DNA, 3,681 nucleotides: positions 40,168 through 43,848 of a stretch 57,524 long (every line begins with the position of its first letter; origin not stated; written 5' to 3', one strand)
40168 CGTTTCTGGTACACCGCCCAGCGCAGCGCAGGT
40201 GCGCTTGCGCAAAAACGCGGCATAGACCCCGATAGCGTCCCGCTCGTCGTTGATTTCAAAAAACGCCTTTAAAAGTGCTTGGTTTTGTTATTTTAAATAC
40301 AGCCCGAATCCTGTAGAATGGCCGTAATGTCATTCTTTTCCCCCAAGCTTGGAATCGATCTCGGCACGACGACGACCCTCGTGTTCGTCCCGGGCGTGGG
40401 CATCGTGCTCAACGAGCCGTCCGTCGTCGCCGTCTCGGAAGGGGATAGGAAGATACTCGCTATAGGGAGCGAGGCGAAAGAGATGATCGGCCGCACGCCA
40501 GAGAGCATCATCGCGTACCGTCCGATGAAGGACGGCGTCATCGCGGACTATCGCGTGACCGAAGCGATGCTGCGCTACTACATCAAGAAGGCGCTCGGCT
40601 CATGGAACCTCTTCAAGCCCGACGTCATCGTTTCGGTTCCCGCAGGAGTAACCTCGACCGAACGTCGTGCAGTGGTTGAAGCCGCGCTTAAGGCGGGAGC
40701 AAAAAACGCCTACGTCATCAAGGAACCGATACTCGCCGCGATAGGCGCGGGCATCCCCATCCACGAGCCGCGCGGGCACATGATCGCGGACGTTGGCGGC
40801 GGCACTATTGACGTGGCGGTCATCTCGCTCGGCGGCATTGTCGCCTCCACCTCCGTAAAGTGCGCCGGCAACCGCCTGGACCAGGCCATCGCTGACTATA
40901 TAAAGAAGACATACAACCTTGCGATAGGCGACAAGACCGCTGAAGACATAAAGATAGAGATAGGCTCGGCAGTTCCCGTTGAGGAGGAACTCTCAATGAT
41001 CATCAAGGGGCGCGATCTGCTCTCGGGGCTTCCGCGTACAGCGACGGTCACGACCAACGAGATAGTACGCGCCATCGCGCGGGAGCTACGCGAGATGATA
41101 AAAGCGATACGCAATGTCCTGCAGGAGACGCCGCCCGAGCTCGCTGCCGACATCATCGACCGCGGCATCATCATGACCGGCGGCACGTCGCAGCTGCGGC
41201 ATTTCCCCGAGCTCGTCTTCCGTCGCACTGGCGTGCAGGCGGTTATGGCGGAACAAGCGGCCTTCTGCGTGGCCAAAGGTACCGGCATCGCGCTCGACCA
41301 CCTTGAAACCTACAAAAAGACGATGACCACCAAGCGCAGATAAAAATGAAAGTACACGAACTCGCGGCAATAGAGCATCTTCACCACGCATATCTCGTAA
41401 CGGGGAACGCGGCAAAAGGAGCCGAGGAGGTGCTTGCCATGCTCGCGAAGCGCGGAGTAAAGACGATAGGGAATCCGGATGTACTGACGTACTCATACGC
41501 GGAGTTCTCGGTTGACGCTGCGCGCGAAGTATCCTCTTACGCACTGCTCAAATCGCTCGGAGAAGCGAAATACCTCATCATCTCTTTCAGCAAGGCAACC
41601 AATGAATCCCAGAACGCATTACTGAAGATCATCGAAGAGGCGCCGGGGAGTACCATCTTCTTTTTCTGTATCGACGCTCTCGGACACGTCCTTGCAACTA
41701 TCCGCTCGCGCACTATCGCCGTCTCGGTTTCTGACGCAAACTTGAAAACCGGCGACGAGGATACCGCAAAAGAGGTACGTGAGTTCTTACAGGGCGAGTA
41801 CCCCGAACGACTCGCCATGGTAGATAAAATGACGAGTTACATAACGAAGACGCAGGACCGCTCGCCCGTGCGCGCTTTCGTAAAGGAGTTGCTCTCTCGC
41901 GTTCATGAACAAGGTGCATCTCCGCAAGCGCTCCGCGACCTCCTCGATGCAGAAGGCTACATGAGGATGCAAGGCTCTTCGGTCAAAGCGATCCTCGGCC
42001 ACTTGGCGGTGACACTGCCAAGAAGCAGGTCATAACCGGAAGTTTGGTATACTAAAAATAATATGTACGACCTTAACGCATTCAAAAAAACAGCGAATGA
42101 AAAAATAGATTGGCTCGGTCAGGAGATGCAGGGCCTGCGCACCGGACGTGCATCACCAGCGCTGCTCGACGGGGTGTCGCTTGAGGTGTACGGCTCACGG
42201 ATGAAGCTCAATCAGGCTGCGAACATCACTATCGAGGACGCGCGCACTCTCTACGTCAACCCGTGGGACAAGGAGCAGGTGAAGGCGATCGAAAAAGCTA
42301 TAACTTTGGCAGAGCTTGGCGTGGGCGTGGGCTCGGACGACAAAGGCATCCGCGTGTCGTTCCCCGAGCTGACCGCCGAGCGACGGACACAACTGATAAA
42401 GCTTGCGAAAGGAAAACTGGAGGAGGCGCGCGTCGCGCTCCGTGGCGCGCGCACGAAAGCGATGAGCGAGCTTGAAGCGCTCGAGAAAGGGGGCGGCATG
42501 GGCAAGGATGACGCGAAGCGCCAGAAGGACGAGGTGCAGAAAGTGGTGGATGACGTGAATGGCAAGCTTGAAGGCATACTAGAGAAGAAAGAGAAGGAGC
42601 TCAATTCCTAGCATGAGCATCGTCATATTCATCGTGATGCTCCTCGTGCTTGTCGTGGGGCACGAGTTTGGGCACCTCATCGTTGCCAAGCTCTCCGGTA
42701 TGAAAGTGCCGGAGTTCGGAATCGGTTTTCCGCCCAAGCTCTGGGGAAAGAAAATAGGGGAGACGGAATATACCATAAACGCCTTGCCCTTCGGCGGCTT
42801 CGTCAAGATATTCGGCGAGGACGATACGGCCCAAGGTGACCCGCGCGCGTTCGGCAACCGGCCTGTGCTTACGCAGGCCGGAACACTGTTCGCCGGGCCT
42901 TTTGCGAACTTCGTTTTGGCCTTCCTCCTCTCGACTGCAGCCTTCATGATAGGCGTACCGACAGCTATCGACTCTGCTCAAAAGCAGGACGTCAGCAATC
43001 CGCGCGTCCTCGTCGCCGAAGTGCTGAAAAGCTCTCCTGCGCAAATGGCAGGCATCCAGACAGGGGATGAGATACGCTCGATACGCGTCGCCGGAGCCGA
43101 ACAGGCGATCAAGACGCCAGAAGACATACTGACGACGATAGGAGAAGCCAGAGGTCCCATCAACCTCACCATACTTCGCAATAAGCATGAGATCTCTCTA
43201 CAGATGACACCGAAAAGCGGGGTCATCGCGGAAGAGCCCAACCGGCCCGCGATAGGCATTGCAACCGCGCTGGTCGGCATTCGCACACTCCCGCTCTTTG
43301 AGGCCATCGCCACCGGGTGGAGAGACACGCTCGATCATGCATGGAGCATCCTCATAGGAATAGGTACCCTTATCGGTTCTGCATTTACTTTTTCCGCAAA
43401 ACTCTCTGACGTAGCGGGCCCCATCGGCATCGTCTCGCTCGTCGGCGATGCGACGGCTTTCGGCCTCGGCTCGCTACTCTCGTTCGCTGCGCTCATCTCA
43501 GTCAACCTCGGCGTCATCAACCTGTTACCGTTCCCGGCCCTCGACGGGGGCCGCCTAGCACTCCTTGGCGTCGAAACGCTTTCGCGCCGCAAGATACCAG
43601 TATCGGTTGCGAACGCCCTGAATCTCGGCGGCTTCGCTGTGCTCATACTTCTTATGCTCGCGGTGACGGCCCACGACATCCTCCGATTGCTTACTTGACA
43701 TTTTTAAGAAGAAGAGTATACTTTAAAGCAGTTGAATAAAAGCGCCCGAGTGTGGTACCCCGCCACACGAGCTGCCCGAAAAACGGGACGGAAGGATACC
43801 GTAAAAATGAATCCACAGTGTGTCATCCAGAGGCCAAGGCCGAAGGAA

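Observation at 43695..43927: Unclassified ~165-nt structured RNA with mutually exclusive helices between rseP and proA-proC-proB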

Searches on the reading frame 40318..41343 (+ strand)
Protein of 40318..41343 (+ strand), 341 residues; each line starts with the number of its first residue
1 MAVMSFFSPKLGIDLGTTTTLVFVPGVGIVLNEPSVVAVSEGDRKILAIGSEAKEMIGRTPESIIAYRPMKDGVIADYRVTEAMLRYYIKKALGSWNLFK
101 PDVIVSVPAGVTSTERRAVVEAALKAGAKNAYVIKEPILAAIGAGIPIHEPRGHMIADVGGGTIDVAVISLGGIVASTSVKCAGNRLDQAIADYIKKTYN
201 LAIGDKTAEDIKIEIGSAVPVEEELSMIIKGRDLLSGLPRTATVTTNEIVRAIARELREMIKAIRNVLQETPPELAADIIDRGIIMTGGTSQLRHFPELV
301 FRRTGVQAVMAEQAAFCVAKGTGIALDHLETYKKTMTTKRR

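Call 7: search_protein_families(library=pfam, proteins=[window:40318-41343:+])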
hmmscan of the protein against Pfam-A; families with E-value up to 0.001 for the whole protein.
window:40318-41343:+ (341 aa): 4 families
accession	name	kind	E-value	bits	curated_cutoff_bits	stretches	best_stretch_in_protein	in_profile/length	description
PF06723.19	MreB_Mbl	-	1.1e-130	435.7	27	1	10-333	3-326/327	MreB/Mbl protein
PF00012.26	HSP70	-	5e-12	45.3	20.6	1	102-322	135-368/599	Hsp70 protein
PF14450.12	FtsA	-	1.3e-09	38.9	31.8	1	157-313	3-112/127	Cell division protein FtsA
PF00022.25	Actin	-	3e-09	36.4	27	1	34-198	31-190/410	Actin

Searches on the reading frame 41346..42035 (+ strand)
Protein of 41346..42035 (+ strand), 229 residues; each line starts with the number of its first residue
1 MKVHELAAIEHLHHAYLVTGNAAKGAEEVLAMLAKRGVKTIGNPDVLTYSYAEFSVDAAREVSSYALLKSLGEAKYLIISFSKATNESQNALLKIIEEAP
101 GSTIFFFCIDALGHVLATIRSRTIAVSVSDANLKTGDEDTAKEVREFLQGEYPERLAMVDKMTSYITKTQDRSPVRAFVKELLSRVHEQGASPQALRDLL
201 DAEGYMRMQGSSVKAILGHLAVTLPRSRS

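Call 7: search_protein_families(library=pfam, proteins=[window:41346-42035:+])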
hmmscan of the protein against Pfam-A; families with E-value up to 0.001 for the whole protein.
window:41346-42035:+ (229 aa): 1 family
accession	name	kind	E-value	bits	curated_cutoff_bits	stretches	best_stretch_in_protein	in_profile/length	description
PF13177.12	DNA_pol3_delta2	-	6.4e-15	55.9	27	1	53-129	80-158/161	DNA polymerase III, delta subunit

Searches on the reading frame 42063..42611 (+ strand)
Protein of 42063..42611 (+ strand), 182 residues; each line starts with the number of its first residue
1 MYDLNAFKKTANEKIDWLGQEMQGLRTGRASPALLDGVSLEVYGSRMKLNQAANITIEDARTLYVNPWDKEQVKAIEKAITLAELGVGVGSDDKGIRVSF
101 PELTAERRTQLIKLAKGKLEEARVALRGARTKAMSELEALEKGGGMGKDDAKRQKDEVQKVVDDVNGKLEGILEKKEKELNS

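Call 7: search_protein_families(library=pfam, proteins=[window:42063-42611:+])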
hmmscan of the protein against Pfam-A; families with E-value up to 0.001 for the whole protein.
window:42063-42611:+ (182 aa): 1 family
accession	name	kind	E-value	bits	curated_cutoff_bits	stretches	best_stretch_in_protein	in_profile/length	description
PF01765.24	RRF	-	1.4e-52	178.2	29.7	1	20-180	3-163/164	Ribosome recycling factor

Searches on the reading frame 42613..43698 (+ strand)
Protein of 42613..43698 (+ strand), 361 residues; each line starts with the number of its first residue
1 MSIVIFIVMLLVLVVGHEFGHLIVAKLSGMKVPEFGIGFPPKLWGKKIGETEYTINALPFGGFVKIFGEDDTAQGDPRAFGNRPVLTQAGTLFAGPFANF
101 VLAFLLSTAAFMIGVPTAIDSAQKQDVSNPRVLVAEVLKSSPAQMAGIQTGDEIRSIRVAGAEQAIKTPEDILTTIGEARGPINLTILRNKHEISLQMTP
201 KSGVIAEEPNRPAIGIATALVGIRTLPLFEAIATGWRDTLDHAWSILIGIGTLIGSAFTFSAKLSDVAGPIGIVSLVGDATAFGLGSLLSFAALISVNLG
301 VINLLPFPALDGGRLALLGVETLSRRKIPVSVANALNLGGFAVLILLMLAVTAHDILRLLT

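Call 7: search_protein_families(library=pfam, proteins=[window:42613-43698:+])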
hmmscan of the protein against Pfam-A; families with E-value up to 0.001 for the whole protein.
window:42613-43698:+ (361 aa): 3 families
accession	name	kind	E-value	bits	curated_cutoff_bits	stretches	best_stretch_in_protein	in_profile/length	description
PF02163.28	Peptidase_M50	-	1.8e-57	194.7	27.2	1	6-347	2-221/221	Peptidase family M50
PF13180.12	PDZ_2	-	0.00021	21.9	27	1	129-196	11-76/80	PDZ domain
PF00595.29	PDZ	-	0.00045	21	23.2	1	123-187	20-80/81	PDZ domain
